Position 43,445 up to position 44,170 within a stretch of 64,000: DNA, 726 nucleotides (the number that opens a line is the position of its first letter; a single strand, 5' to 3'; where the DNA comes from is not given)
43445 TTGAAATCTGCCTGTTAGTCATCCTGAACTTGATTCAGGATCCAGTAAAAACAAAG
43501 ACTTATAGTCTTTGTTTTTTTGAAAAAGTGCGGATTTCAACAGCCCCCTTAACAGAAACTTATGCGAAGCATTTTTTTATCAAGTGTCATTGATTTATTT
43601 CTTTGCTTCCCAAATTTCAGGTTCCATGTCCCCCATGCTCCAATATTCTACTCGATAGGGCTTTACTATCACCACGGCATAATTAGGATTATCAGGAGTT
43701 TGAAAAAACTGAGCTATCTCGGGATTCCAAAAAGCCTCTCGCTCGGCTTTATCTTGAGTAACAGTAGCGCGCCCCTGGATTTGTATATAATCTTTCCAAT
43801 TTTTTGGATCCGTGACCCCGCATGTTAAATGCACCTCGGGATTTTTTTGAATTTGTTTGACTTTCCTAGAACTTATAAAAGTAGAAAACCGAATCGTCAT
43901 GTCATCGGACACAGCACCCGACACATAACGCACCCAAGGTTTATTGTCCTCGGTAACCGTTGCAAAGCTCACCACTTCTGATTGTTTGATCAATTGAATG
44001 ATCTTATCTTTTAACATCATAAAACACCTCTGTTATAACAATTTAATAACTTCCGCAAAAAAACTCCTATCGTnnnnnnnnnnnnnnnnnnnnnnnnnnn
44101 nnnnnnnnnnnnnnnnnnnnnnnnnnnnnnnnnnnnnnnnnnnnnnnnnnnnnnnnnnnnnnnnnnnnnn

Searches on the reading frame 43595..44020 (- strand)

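Call 12: search_protein_families(library=pfam, proteins=[window:43595-44020:-], max_evalue=0.001)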
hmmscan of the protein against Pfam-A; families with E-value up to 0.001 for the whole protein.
window:43595-44020:- (141 aa): 3 families
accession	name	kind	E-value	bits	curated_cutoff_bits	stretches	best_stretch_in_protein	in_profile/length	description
PF01243.27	PNPOx_N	-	1.1e-21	77.9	28.1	1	3-127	1-119/120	Pyridoxamine 5'-phosphate oxidase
PF16242.11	Pyrid_ox_like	-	1.8e-15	57.2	28.8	1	5-129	4-127/149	Pyridoxamine 5'-phosphate oxidase like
PF12766.13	Pyridox_oxase_2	-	0.00032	21.7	26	1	11-87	18-98/100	Pyridoxamine 5'-phosphate oxidase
